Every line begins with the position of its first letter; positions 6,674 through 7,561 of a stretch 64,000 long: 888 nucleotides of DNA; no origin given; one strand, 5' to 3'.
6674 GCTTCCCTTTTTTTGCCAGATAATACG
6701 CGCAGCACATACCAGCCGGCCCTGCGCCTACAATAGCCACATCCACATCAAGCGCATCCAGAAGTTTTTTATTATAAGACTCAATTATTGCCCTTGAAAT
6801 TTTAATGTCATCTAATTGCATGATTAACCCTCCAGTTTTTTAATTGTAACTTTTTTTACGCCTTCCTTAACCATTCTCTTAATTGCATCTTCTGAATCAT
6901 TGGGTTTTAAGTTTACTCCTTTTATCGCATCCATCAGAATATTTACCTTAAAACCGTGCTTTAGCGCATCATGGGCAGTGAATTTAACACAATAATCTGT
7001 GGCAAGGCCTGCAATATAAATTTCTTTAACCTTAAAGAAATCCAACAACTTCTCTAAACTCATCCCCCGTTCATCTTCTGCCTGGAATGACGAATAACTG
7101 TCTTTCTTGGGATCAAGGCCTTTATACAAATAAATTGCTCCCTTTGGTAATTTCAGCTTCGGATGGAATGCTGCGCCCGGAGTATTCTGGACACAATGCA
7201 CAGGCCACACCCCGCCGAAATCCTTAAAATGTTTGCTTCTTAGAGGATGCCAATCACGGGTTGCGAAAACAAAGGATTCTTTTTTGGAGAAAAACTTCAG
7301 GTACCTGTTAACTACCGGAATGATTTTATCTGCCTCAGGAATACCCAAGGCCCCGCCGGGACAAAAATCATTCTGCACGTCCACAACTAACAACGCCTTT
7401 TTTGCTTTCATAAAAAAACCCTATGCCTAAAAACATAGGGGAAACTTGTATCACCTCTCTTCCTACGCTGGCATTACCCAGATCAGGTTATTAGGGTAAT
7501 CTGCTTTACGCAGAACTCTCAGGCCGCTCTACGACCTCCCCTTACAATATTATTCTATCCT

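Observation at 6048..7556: TPP riboswitch controls a pncA-thi4 operon. The nicotinamidase plausibly recycles the nicotinamide released by Thi4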

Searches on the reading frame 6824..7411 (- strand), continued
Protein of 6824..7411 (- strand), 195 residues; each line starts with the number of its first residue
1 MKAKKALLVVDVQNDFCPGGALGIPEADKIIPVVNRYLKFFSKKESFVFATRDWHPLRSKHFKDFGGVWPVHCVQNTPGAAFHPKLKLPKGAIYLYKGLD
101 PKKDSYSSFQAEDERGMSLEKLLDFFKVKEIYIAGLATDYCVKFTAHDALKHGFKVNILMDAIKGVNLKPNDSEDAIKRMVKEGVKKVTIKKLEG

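Call 28: search_solved_structures(query=window:6824-7411:-, show_alignments=3, max_evalue=1e-10)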
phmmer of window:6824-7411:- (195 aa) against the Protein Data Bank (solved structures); distinct sequences matched with E-value up to 1e-10: 7.
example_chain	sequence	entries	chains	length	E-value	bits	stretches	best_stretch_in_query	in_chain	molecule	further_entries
1ilw_A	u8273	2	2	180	1e-55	191.7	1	4-188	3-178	180 aa long hypothetical Pyrazinamidase/nicotinamidase | 180aa long hypothetical Pyrazinamidase/Nicotinamidase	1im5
2wt9_A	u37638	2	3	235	1.2e-35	126.2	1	5-188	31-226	NICOTINAMIDASE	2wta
3pl1_A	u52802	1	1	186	4.2e-31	111.4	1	5-168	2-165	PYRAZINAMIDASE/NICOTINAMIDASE PNCA (PZase)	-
29iv_A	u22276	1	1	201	1.8e-28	102.9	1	4-171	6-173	nicotinamidase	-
3r2j_A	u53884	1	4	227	2.5e-26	95.9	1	6-166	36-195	Alpha/beta-hydrolase-like protein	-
2h0r_A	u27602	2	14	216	9.1e-22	80.9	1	43-171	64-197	Nicotinamidase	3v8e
9u8m_A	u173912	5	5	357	2.9e-20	76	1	68-169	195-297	nicotinamidase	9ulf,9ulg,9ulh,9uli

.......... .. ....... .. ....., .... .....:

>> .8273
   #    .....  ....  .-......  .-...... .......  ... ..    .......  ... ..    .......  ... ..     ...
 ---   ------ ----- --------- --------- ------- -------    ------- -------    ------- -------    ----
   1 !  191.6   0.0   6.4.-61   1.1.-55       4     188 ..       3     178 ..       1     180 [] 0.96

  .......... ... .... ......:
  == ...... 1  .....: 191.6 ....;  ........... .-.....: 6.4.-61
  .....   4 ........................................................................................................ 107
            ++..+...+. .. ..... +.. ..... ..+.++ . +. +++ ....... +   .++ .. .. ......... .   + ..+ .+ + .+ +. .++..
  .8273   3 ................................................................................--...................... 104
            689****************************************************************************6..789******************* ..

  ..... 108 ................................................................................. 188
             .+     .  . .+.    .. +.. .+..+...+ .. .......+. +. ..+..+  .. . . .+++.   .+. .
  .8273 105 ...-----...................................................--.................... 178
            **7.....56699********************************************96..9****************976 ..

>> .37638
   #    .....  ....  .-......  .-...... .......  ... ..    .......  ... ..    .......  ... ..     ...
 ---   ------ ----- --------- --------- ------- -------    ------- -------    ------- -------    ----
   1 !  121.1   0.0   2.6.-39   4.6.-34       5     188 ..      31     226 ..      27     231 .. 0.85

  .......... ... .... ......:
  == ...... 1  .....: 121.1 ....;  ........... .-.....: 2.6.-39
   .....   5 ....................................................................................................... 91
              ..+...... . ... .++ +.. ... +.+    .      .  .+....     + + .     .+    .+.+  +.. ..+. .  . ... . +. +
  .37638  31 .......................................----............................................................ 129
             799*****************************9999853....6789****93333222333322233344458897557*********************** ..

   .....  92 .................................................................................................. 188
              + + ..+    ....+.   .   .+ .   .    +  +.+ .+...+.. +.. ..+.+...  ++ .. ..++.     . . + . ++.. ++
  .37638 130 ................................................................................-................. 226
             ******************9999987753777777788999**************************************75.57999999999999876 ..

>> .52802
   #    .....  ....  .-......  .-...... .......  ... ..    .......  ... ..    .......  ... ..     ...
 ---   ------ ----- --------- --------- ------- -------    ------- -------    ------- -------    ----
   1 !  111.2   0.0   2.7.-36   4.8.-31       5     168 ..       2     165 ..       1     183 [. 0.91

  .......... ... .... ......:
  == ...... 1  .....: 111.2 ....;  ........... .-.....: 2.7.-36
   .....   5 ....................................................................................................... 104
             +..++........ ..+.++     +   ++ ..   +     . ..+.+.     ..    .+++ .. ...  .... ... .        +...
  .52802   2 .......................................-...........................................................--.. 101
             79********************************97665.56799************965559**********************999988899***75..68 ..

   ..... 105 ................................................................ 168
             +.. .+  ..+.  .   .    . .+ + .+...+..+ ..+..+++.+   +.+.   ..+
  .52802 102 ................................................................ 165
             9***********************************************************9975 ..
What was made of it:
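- Checked: Best solved structure is P. horikoshii PncA 1IM5/1ILW at 1e-55 (call 28).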

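Call 45: find_encoding_contigs(protein=P0039, flank=4000, max_places=1)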
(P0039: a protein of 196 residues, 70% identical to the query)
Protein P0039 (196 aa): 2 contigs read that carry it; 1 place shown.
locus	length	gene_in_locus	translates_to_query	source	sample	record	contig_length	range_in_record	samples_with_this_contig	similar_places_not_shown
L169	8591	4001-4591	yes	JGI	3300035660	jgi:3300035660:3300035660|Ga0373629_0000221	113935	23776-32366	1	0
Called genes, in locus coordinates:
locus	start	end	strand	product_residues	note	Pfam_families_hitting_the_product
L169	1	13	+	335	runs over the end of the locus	PF04055:Radical_SAM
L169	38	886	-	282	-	PF02401:LYTB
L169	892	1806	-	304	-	PF00494:SQS_PSY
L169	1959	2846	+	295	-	PF12569:NatA_aux_su (faint), PF07719:TPR_2 (faint), PF25062:ARM_TT21_N (weak), PF14559:TPR_19 (weak), PF25060:ARM_TT21_2nd (weak), PF16811:TAtT (weak), PF14559:TPR_19 (weak), PF13181:TPR_8, +10 more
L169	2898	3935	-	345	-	PF00348:polyprenyl_synt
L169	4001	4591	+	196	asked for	PF00857:Isochorismatase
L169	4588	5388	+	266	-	PF02110:HK, PF08543:Phos_pyr_kin (weak), PF01256:Carb_kinase (weak)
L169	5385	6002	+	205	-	PF02581:TMP-TENI, PF00977:His_biosynth (faint), PF03060:NMO (weak)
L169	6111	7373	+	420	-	PF02040:ArsB, PF03600:CitMHS, PF06808:DctM (faint), PF03600:CitMHS (weak)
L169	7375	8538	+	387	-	PF04945:YHS, PF03773:ArsP_1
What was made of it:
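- In L169, pncA heads a thiM-thiE operon with overlapping stop and start codons, so some link to thiamine genes persists without thi4 (call 45).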

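Call 46: find_encoding_contigs(protein=P0052, flank=4000, max_places=1)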
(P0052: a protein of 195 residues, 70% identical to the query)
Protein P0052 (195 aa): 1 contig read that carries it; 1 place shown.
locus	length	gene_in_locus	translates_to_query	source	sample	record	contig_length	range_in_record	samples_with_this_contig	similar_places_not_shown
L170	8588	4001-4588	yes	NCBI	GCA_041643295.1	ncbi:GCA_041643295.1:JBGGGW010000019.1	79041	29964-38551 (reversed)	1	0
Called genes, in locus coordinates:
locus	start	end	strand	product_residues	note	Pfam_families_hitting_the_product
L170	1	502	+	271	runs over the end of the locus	PF00005:ABC_tran, PF02463:SMC_N (weak), PF13175:AAA_15 (faint), PF13304:AAA_21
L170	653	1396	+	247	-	PF02535:Zip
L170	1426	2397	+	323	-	PF02568:ThiI (faint), PF03054:tRNA_Me_trans (faint), PF18297:NFACT-R_2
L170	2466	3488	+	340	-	PF04055:Radical_SAM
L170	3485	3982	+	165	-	-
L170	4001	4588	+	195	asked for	PF00857:Isochorismatase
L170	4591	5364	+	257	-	PF01946:Thi4, PF01494:FAD_binding_3 (weak), PF00890:FAD_binding_2 (faint), PF01266:DAO (faint), PF07992:Pyr_redox_2 (weak), PF12831:FAD_oxidored, PF13450:NAD_binding_8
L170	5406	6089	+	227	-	PF06888:Put_Phosphatase, PF12710:HAD (weak)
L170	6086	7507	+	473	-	PF00202:Aminotran_3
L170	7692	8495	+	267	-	PF00491:Arginase (weak)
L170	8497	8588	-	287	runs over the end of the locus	PF12146:Hydrolase_4, PF00561:Abhydrolase_1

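Call 47: find_encoding_contigs(protein=P0115, flank=4000, max_places=1)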
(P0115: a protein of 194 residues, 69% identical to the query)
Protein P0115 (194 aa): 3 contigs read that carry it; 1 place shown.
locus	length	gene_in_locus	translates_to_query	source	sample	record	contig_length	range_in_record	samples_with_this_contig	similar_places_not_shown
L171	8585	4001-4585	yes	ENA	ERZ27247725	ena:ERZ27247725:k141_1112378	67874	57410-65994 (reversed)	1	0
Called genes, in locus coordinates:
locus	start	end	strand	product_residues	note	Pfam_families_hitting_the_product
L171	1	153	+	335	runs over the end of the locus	PF04055:Radical_SAM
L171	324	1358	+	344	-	PF00801:PKD, PF18911:PKD_4, PF00801:PKD, PF18911:PKD_4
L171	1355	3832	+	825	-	PF00801:PKD, PF18911:PKD_4, PF18911:PKD_4, PF00801:PKD, PF18911:PKD_4, PF00801:PKD, PF18911:PKD_4, PF00801:PKD, +7 more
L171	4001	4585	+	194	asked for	PF00857:Isochorismatase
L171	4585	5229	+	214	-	PF00583:Acetyltransf_1 (faint), PF13673:Acetyltransf_10 (faint), PF13508:Acetyltransf_7 (faint)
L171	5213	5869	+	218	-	PF06888:Put_Phosphatase, PF00702:Hydrolase (weak), PF12710:HAD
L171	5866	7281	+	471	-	PF00202:Aminotran_3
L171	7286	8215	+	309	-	-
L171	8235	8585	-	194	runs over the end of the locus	PF13505:OMP_b-brl (weak), PF09411:PagL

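Call 48: find_encoding_contigs(protein=P0104, flank=4000, max_places=1)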
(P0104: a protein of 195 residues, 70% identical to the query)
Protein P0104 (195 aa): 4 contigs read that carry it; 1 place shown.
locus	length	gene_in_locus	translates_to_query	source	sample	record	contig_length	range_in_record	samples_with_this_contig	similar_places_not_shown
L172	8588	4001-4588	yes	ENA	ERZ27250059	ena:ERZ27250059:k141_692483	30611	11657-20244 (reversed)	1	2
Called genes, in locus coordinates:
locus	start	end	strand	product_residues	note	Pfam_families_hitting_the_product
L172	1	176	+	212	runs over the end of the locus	PF00702:Hydrolase, PF08282:Hydrolase_3 (faint), PF12710:HAD (weak), PF13419:HAD_2, PF13242:Hydrolase_like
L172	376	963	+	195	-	PF03783:CsgG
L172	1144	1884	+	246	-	PF02535:Zip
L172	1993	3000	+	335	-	PF02568:ThiI, PF03054:tRNA_Me_trans (weak), PF18297:NFACT-R_2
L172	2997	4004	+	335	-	PF04055:Radical_SAM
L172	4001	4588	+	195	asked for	PF00857:Isochorismatase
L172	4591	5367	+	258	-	PF01946:Thi4, PF01494:FAD_binding_3 (weak), PF00890:FAD_binding_2 (weak), PF01266:DAO, PF03486:HI0933_like (weak), PF07992:Pyr_redox_2, PF12831:FAD_oxidored, PF13450:NAD_binding_8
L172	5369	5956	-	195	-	PF09411:PagL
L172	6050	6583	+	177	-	PF02082:Rrf2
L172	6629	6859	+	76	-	-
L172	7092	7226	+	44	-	-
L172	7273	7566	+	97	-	-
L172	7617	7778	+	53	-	PF00301:Rubredoxin, PF21349:RUBY_RBDX (faint)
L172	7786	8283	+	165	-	PF01965:DJ-1_PfpI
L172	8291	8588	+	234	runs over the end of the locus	PF00970:FAD_binding_6 (weak), PF00175:NAD_binding_1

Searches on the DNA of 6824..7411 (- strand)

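Call 13: search_rna_families(sources=[L001, L003, L004, L005, L007], threshold=gathering)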
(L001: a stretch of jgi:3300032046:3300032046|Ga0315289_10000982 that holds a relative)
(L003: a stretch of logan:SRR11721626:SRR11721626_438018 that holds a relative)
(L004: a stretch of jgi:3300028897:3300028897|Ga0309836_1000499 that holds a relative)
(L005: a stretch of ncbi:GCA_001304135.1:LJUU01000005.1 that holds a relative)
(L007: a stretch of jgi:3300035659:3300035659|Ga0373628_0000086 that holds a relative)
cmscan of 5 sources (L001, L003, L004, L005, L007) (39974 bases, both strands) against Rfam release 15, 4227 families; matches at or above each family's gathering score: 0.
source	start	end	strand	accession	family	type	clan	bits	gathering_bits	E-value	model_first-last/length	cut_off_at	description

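Call 55: search_rna_families(sources=[L004, L029, L015, L046, L037, L057], threshold=evalue, max_evalue=0.001)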
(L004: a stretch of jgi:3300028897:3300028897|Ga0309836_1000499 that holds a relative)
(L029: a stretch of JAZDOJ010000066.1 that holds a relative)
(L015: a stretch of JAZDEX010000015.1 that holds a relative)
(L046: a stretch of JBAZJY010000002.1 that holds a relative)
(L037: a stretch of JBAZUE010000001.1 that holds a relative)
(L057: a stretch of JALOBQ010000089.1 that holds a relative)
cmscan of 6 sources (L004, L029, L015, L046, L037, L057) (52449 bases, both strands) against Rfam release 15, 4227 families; matches with E-value up to 0.001: 7.
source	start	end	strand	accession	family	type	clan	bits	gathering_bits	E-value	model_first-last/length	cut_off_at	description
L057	50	161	+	RF00059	TPP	Cis-reg; riboswitch;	-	63.6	54.3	3.2e-10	1-105/105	no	TPP riboswitch aptamer (THI element)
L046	4825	4935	+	RF00059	TPP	Cis-reg; riboswitch;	-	62.6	54.3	5.4e-10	1-105/105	no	TPP riboswitch aptamer (THI element)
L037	5897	5977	+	RF03167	c-di-GMP-I-GGC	Cis-reg; riboswitch;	CL00126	60.9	59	5.5e-12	1-80/80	no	c-di-GMP-I-GGC riboswitch aptamer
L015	4811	4928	+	RF00059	TPP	Cis-reg; riboswitch;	-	58.1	54.3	7e-09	1-105/105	no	TPP riboswitch aptamer (THI element)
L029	4847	4960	+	RF00059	TPP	Cis-reg; riboswitch;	-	54.1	54.3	6.6e-08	1-105/105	no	TPP riboswitch aptamer (THI element)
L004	5302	5416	+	RF00059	TPP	Cis-reg; riboswitch;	-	53.6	54.3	8.7e-08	1-105/105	no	TPP riboswitch aptamer (THI element)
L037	4828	4940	+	RF00059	TPP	Cis-reg; riboswitch;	-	52.3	54.3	1.9e-07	1-105/105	no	TPP riboswitch aptamer (THI element)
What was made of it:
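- Rfam confirms a sample of these independently (call 55).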
